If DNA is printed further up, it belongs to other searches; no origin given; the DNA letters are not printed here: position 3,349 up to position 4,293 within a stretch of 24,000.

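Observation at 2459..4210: Translationally coupled membrane-anchored REC protein and cytoplasmic HK-like ATPase as island cargo: possible defensive two-component module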

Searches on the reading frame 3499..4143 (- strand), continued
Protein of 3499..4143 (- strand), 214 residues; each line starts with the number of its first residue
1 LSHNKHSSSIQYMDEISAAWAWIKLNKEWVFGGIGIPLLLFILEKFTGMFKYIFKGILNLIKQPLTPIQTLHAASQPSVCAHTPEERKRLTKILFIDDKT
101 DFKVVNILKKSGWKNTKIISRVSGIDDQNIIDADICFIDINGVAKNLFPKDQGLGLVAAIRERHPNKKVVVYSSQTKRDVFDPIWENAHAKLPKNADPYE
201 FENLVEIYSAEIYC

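Call 43: find_related_loci(query=A1, collection=genome_contigs, flank=10000)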
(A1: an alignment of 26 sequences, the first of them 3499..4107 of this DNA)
Query A1 (202 aa) in genome_contigs; peptide patterns used: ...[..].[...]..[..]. (x = any residue, [..] = any of these).
76 stretches matched a pattern; 62 encode a relative of the query (tblastn E <= 1e-3); 62 distinct loci.
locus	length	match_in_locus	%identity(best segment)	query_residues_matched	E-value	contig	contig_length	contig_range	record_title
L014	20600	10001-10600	47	4-200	2e-54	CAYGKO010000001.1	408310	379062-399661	MAG TPA_asm: uncultured Candidatus Saccharibacteria bacterium isolate ERP117304_co1_170 genome assembly, contig: NODE_14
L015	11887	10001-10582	43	10-198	2e-44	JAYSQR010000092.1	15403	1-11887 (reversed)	MAG: Nitrosospira sp. isolate GFS_11830 GFS_11830_91, whole genome shotgun sequence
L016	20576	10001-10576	46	10-199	1e-43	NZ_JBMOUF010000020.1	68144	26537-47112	Janthinobacterium sp. Mn2066 NODE_20_length_68144_cov_60.210792, whole genome shotgun sequence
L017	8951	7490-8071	38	10-199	4e-41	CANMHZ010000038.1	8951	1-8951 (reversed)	MAG: Helicobacteraceae bacterium isolate ZH-15may19-74 genome assembly, contig: ZH-15May19-c23392, whole genome shotgun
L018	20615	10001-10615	40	10-202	3e-40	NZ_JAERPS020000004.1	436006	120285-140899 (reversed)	Rheinheimera maricola strain MA-13 4, whole genome shotgun sequence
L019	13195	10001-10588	40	9-196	3e-40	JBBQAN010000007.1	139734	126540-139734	MAG: Lysobacterales bacterium isolate Co_metawrap_1459 Cmw_1459_k141_24281602_length_139734_cov_18.0141, whole genome sh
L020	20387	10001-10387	53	73-201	5e-40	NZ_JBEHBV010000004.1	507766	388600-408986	Pedobacter sp. ASV1-7 Scaffold4, whole genome shotgun sequence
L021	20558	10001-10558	43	10-194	4e-40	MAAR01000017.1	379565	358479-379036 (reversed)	Flavobacteriales bacterium 34_180_T64 BD02T64_scaffold_15, whole genome shotgun sequence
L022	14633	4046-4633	42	10-200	6e-40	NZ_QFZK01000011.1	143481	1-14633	Rhodoferax lacus strain IMCC26218 NODE_11_length_143481_cov_89.4115_ID_2438, whole genome shotgun sequence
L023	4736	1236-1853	37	4-197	4e-39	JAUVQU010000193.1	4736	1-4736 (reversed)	MAG: Cellvibrionaceae bacterium isolate CSMAG_696 CSMAG_696_k127_26807926_length_4736_cov_16.0117, whole genome shotgun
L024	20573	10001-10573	40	7-197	8e-39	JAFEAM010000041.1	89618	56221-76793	MAG: Bacteroidetes bacterium isolate SZAS TMP-66 BACT-TMP-9__41__length-89618, whole genome shotgun sequence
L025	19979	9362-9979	41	1-201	5e-39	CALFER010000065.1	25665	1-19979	MAG TPA_asm: uncultured bacterium isolate SRR3330210_bin.56_CONCOCT_v1.1_MAG genome assembly, contig: ERZ724080.1856, wh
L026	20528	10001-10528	41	14-197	6e-39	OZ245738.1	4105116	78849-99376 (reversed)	MAG: Cyclobacteriaceae bacterium isolate 81e531c3-1a51-4f14-8529-7e684038fe89 genome assembly, chromosome: 1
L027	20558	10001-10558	39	10-197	2e-38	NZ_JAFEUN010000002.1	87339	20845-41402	Parashewanella hymeniacidonis strain 202IG2-18 contig2, whole genome shotgun sequence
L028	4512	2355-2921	42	11-194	2e-38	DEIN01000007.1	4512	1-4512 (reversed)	MAG TPA_asm: Patescibacteria group bacterium UBA2773 UBA2773_contig_4849, whole genome shotgun sequence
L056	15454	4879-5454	39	10-194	1e-32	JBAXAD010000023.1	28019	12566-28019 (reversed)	MAG: Paludibacter sp. isolate ELA132 MAG132_23, whole genome shotgun sequence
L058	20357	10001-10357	49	76-194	4e-32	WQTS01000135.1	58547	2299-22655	MAG: Bacteroidetes bacterium isolate Cu122P1bin21 JGI20163J26743_11538586, whole genome shotgun sequence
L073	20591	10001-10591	40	17-200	4e-39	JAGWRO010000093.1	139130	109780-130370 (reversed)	MAG: Bacteroidota bacterium isolate REEB328 k141_4250702, whole genome shotgun sequence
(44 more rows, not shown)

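Call 51: search_protein_families(library=padloc, alignment_id=A4, max_evalue=0.00001)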
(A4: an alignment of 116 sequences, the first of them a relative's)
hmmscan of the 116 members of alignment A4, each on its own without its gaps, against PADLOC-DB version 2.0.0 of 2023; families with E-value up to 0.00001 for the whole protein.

A. member 1, L014:9520-9819:+ (100 aa): 0 families

B. families by the number of members that match (of 116 scanned): 372 families (the first 25 are shown)
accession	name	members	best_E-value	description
PDLC03179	Specificity_I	4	1.5e-192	Type I specificity subunit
PDLC03019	MTase_I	4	4.2e-139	Type I methyltransferase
PDLC03076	Specificity_I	4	2.3e-109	Type I specificity subunit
PDLC03096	Specificity_I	4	2.9e-89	Type I specificity subunit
PDLC03089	Specificity_I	4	7.8e-86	Type I specificity subunit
PDLC03066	Specificity_I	4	1.8e-79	Type I specificity subunit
PDLC03086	Specificity_I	4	7e-76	Type I specificity subunit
PDLC03068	Specificity_I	4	5e-74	Type I specificity subunit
PDLC03168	Specificity_I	4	1.4e-73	Type I specificity subunit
PDLC03099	Specificity_I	4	7.4e-66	Type I specificity subunit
PDLC03154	Specificity_I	4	7e-63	Type I specificity subunit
PDLC03169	Specificity_I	4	2.5e-59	Type I specificity subunit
PDLC03079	Specificity_I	4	1.2e-58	Type I specificity subunit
PDLC03107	Specificity_I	4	3.8e-51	Type I specificity subunit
PDLC04137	mad5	4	4.4e-50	mads_5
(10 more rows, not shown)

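Call 52: search_protein_families(library=pfam, alignment_id=A4, max_evalue=0.00001)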
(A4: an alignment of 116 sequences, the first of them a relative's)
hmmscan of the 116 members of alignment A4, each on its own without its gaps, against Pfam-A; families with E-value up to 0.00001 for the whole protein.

A. member 1, L014:9520-9819:+ (100 aa): 0 families

B. families by the number of members that match (of 116 scanned): 120 families (the first 25 are shown)
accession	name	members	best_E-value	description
PF01420.25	Methylase_S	4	6.9e-29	Type I restriction modification DNA specificity domain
PF18766.7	SWI2_SNF2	2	4e-54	SWI2/SNF2 ATPase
PF22679.2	T1R_D3-like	2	8.3e-47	Type I restriction enzyme subunit R domain 3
PF04313.20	HSDR_N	2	2.1e-34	Type I restriction enzyme R protein N terminus (HSDR_N)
PF00239.26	Resolvase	2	1.8e-31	Resolvase, N terminal domain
PF04851.21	ResIII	2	1.2e-30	Type III restriction enzyme, res subunit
PF01609.27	DDE_Tnp_1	2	5.3e-21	Transposase DDE domain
PF13401.12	AAA_22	2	2.6e-06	AAA domain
PF02867.20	Ribonuc_red_lgC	1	2.3e-214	Ribonucleotide reductase, barrel domain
PF02347.22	GDC-P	1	6.7e-189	Glycine cleavage system P-protein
PF09334.17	tRNA-synt_1g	1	7.6e-155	tRNA synthetases class I (M)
PF00437.27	T2SSE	1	5.9e-134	Type II/IV secretion system protein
PF00521.26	DNA_topoisoIV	1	1.4e-113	DNA gyrase/topoisomerase IV, subunit A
PF05690.20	ThiG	1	1.1e-98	Thiazole biosynthesis protein ThiG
PF06418.20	CTP_synth_N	1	2.2e-95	CTP synthase N-terminus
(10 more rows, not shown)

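Call 59: find_related_loci(query=A1, collection=viral_contigs, flank=10000)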
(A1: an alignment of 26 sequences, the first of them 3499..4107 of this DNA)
Query A1 (202 aa) in viral_contigs; peptide patterns used: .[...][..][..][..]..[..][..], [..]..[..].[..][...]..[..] (x = any residue, [..] = any of these).
51 stretches matched a pattern; 9 encode a relative of the query (tblastn E <= 1e-3); 9 distinct loci.
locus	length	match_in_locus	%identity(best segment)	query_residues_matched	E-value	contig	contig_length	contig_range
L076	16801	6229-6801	38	10-200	7e-38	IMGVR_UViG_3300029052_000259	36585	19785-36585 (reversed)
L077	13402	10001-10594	39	7-197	4e-37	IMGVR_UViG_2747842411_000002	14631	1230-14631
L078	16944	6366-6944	33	17-197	3e-32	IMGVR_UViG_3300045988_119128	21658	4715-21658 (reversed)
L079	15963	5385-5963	34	17-197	1e-31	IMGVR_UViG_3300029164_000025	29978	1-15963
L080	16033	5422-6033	33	17-197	9e-32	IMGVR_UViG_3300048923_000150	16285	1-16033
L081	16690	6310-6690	45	71-197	1e-31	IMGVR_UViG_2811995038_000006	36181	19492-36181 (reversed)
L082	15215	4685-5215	34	22-202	1e-25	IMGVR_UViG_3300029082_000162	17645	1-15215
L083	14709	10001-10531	34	22-202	1e-25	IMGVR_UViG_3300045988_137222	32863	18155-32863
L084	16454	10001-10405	40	70-202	2e-25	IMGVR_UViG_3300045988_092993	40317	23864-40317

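Call 66: search_protein_families(library=pfam, proteins=[L056:1159-2709:+, L056:2696-3715:+, L056:3702-4850:+, L056:6832-7590:+, L056:7996-11211:+, L073:8279-9907:+, L073:11684-12961:+, L073:14088-17222:+, L058:6512-9664:+, L022:733-3858:+], max_evalue=0.00001)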
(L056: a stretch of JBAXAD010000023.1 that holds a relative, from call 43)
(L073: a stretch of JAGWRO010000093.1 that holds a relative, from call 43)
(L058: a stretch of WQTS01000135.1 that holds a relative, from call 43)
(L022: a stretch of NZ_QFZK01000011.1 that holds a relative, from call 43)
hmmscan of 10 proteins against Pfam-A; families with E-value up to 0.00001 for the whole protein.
L056:1159-2709:+ (517 aa): 2 families
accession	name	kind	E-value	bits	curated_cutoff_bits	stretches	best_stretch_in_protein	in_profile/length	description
PF02384.22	N6_Mtase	-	3.9e-101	338.9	20.4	1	149-472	2-307/311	N-6 DNA Methylase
PF12161.14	HsdM_N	-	1.4e-20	74.8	24.5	1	11-130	2-126/135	HsdM N-terminal domain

L056:2696-3715:+ (340 aa): 1 family
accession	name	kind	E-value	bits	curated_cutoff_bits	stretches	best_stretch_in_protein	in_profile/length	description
PF02661.23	Fic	-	3.8e-20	73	24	1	103-198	4-93/93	Fic/DOC family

L056:3702-4850:+ (383 aa): 1 family
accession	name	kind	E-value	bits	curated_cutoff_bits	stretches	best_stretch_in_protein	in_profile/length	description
PF01420.25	Methylase_S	-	1e-24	88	22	2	190-339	2-139/168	Type I restriction modification DNA specificity domain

L056:6832-7590:+ (253 aa): 1 family
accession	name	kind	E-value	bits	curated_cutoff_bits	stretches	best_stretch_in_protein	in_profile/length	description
PF12686.12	DUF3800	-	1.6e-15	58.5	21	1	4-215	2-148/149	Protein of unknown function (DUF3800)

L056:7996-11211:+ (1072 aa): 5 families
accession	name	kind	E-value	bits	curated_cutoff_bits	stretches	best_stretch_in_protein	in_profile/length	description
PF11867.13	T1RH-like_C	-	1.1e-88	298.2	26.8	1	732-1067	2-328/329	Type I restriction enzyme HindI endonuclease subunit-like, C-terminal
PF18766.7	SWI2_SNF2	-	6.2e-54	183.4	26.7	1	286-518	2-210/221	SWI2/SNF2 ATPase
PF04313.20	HSDR_N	-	5.9e-29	101.8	25.1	1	3-224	2-195/198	Type I restriction enzyme R protein N terminus (HSDR_N)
PF22679.2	T1R_D3-like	-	4.4e-22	79.6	27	1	572-716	3-156/158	Type I restriction enzyme subunit R domain 3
PF04851.21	ResIII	-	8e-17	62.1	22.5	1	280-465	2-163/164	Type III restriction enzyme, res subunit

L073:8279-9907:+ (543 aa): 2 families
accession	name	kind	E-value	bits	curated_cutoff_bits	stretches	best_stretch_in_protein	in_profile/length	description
PF02384.22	N6_Mtase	-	2.2e-91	306.9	20.4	1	173-505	2-311/311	N-6 DNA Methylase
PF12161.14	HsdM_N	-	7.1e-19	69.2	24.5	1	16-127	2-99/135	HsdM N-terminal domain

L073:11684-12961:+ (426 aa): 1 family
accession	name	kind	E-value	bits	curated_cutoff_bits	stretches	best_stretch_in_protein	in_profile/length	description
PF01420.25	Methylase_S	-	6.9e-29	101.6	22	2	2-186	2-168/168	Type I restriction modification DNA specificity domain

L073:14088-17222:+ (1045 aa): 5 families
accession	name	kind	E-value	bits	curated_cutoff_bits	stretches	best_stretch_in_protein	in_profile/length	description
PF11867.13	T1RH-like_C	-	1.6e-70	238.5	26.8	1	714-1036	1-326/329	Type I restriction enzyme HindI endonuclease subunit-like, C-terminal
PF18766.7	SWI2_SNF2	-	1.5e-69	234.4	26.7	1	301-538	1-220/221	SWI2/SNF2 ATPase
PF04313.20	HSDR_N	-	4.9e-30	105.3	25.1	1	45-240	3-194/198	Type I restriction enzyme R protein N terminus (HSDR_N)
PF22679.2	T1R_D3-like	-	1.5e-18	68.1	27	1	626-697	83-156/158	Type I restriction enzyme subunit R domain 3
PF04851.21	ResIII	-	6.4e-14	52.6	22.5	1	309-474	11-163/164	Type III restriction enzyme, res subunit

L058:6512-9664:+ (1051 aa): 5 families
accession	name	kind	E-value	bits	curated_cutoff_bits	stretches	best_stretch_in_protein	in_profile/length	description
PF11867.13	T1RH-like_C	-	3.9e-80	270.1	26.8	1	714-1047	3-327/329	Type I restriction enzyme HindI endonuclease subunit-like, C-terminal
PF18766.7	SWI2_SNF2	-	4e-54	184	26.7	1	264-506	2-217/221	SWI2/SNF2 ATPase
PF04313.20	HSDR_N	-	2.1e-34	119.6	25.1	1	4-201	2-195/198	Type I restriction enzyme R protein N terminus (HSDR_N)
PF22679.2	T1R_D3-like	-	7.1e-21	75.7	27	1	618-697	75-156/158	Type I restriction enzyme subunit R domain 3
PF04851.21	ResIII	-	6.8e-18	65.6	22.5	1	261-446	5-163/164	Type III restriction enzyme, res subunit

L022:733-3858:+ (1042 aa): 5 families
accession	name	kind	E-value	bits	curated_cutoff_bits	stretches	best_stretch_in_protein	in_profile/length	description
PF18766.7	SWI2_SNF2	-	2.7e-49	168.3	26.7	1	268-475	1-188/221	SWI2/SNF2 ATPase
PF22679.2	T1R_D3-like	-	8.3e-47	160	27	1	571-730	1-158/158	Type I restriction enzyme subunit R domain 3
PF12008.13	EcoR124_C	-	1.3e-35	123.8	23.1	1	754-1033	2-260/260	Type I restriction and modification enzyme - subunit R C terminal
PF04851.21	ResIII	-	1.2e-30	107.1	22.5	1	264-439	3-163/164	Type III restriction enzyme, res subunit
PF04313.20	HSDR_N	-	2.5e-17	63.9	25.1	1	86-210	75-196/198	Type I restriction enzyme R protein N terminus (HSDR_N)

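Call 69: search_protein_families(library=phrogs, proteins=[L078:3844-6159:+, L078:8398-9429:-, L078:9432-11231:-, L078:11309-12226:+, L078:12288-13358:+, L078:13365-14105:+, L081:3488-5776:+, L081:8164-8925:-, L081:9863-10897:-, L081:10900-12696:-], max_evalue=0.00001)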
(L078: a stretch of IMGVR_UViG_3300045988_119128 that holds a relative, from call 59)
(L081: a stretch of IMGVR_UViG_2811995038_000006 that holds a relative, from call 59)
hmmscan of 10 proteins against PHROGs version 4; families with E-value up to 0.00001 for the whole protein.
L078:3844-6159:+ (772 aa): 6 families
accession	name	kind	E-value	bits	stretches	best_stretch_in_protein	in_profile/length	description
phrog_91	-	DNA, RNA and nucleotide metabolism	0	1118.3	1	15-764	5-744/852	nicking at origin of replication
phrog_6857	-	unknown function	5.4e-170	568.6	1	214-754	176-715/855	-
phrog_14675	-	unknown function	3.6e-136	452.7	1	554-770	1-217/222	-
phrog_12979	-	unknown function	6.1e-110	366.3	1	15-211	1-188/189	-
phrog_28319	-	unknown function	4.6e-36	125.6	1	387-573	5-199/342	-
phrog_14885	-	unknown function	1.4e-10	42.1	1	537-641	22-124/246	-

L078:8398-9429:- (344 aa): 5 families
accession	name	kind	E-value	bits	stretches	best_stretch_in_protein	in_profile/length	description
phrog_68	-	head and packaging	9.1e-176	584.5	1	1-343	1-343/344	portal protein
phrog_8392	-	head and packaging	9.7e-111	368.5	1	1-185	1-188/188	portal protein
phrog_12726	-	unknown function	2.1e-51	173.1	1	266-344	1-79/79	-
phrog_1853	-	unknown function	6.2e-50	170.3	1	211-342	1-148/159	-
phrog_12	-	head and packaging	3.3e-21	77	1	100-320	146-357/646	portal protein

L078:9432-11231:- (600 aa): 8 families
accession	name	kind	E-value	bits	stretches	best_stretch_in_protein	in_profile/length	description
phrog_5751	-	head and packaging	1.5e-239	797.5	2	8-389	57-426/548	terminase large subunit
phrog_3746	-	head and packaging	3.1e-175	583.6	1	12-385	1-368/374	terminase large subunit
phrog_5909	-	head and packaging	5.1e-138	460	1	288-599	2-284/285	terminase large subunit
phrog_2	-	head and packaging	8.4e-103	346.6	1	10-581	193-562/807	terminase large subunit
phrog_5713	-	head and packaging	9.9e-66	221.1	1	457-599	1-142/143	terminase large subunit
phrog_10334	-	head and packaging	3.6e-42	143.4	1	534-600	3-69/69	terminase large subunit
phrog_14025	-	unknown function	9.9e-20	71.6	1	23-98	19-94/98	-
phrog_9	-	head and packaging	8.3e-10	39.1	1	361-487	431-575/812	terminase large subunit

L078:11309-12226:+ (306 aa): 5 families
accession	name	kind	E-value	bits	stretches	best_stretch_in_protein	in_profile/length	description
phrog_73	-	head and packaging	1.1e-123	413.5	1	22-306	3-287/287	head scaffolding protein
phrog_19849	-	unknown function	9.8e-65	216.3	1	208-306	1-99/99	-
phrog_18337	-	unknown function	6.7e-55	184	1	1-86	1-86/87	-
phrog_11933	-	head and packaging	4.5e-54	183.7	1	26-214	4-193/198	head maturation protease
phrog_28247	-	unknown function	1.2e-33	116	1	262-306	1-45/45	-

L078:12288-13358:+ (357 aa): 6 families
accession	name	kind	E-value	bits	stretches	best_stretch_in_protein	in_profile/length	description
phrog_70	-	head and packaging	1.2e-175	584.7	1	1-349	1-343/345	major head protein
phrog_8979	-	unknown function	8.7e-94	313.5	1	1-180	1-179/180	-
phrog_14867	-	head and packaging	5.7e-47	158.7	1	246-345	2-101/101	major head protein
phrog_23673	-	unknown function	1.8e-17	64.1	1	1-46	1-46/46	-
phrog_1623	-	head and packaging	3.6e-09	37.4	1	26-341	18-304/305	virion structural protein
phrog_21545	-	unknown function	5.1e-07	30.6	0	1-25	1-25/67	-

L078:13365-14105:+ (247 aa): 4 families
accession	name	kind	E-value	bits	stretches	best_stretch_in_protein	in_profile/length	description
phrog_74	-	head and packaging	4.4e-106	354.6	1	1-225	1-229/232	terminase small subunit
phrog_5997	-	head and packaging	3.1e-79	266.2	1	88-247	1-160/162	terminase small subunit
phrog_9273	-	head and packaging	1.6e-66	223.4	1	1-134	1-134/139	terminase small subunit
phrog_18948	-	unknown function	2.3e-36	124.9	1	1-64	1-64/81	-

L081:3488-5776:+ (763 aa): 6 families
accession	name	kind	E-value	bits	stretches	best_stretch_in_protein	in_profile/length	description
phrog_91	-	DNA, RNA and nucleotide metabolism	0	1054.7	1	3-756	4-747/852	nicking at origin of replication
phrog_6857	-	unknown function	5.5e-168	562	1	191-746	160-716/855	-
phrog_14675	-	unknown function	3e-112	374.5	1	545-761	1-217/222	-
phrog_12979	-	unknown function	3.7e-85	285.5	1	4-202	1-188/189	-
phrog_28319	-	unknown function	1.6e-38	133.7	1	378-568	5-203/342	-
phrog_14885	-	unknown function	8.1e-15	56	1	528-742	22-222/246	-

L081:8164-8925:- (254 aa): 1 family
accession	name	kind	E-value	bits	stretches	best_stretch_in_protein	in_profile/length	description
phrog_26461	-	unknown function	1.4e-36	127.5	1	23-251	6-231/233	-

L081:9863-10897:- (345 aa): 5 families
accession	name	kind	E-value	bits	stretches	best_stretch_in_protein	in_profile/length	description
phrog_68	-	head and packaging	2.9e-171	569.8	1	6-343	6-342/344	portal protein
phrog_8392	-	head and packaging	5e-97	323.8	1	1-186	1-188/188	portal protein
phrog_1853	-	unknown function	9.2e-47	159.9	1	212-343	1-148/159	-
phrog_12726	-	unknown function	1e-44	151.7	1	267-344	1-78/79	-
phrog_12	-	head and packaging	4e-18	66.8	1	103-321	148-357/646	portal protein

L081:10900-12696:- (599 aa): 8 families
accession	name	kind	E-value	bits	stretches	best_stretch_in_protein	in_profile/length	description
phrog_5751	-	head and packaging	3e-196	654.6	2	9-389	58-426/548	terminase large subunit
phrog_3746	-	head and packaging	2.1e-159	531.5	1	12-385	1-368/374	terminase large subunit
phrog_5909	-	head and packaging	4e-135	450.5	1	288-598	2-284/285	terminase large subunit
phrog_2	-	head and packaging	1.6e-97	329.1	1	5-575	188-557/807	terminase large subunit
phrog_5713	-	head and packaging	7.8e-63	211.7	1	457-598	1-142/143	terminase large subunit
phrog_10334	-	head and packaging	2e-30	105.8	1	534-599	3-69/69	terminase large subunit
phrog_14025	-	unknown function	2e-20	73.9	1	22-100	18-96/98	-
phrog_9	-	head and packaging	5.3e-10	39.8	1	362-490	433-578/812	terminase large subunit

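Call 81: find_encoding_contigs(protein=P0002, flank=5000, max_places=2)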
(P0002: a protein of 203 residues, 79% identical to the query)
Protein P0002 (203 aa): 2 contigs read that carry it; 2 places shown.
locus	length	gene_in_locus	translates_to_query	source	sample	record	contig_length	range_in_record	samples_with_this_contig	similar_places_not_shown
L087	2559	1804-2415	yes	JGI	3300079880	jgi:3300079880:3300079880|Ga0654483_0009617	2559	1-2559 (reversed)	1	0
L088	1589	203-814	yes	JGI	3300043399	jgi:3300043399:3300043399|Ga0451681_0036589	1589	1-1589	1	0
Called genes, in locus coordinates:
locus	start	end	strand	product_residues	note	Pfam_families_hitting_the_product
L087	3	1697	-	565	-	?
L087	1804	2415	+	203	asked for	-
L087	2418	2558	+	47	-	?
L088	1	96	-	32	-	?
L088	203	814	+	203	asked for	-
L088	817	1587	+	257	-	?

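Call 82: find_encoding_contigs(protein=P0004, flank=6000, max_places=2)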
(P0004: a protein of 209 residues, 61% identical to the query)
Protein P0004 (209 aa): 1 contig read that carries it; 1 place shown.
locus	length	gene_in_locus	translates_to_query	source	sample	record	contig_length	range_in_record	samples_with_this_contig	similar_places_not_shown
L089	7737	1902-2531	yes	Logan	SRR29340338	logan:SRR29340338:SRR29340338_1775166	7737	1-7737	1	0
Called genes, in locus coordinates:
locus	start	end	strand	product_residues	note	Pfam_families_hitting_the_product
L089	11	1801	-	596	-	PF00239:Resolvase, PF07508:Recombinase, PF13408:Zn_ribbon_recom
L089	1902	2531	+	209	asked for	-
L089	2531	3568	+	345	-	PF02518:HATPase_c (weak)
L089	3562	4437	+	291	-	PF01580:FtsK_SpoIIIE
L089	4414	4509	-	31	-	-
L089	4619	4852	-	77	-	-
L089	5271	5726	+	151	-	-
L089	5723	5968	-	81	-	-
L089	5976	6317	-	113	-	-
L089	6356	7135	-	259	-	-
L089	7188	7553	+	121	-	-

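Call 83: find_encoding_contigs(protein=P0007, flank=5000, max_places=2)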
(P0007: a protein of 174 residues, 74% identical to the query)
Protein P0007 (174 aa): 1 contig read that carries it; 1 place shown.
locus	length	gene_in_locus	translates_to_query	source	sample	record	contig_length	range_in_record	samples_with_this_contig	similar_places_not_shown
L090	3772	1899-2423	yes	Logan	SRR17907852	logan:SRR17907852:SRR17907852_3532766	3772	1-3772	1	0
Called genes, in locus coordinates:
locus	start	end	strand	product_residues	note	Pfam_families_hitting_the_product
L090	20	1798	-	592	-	PF00239:Resolvase, PF07508:Recombinase, PF13408:Zn_ribbon_recom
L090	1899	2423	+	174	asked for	-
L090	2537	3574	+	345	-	PF02518:HATPase_c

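Call 92: find_encoding_contigs(protein=P0207, flank=10000, max_places=2)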
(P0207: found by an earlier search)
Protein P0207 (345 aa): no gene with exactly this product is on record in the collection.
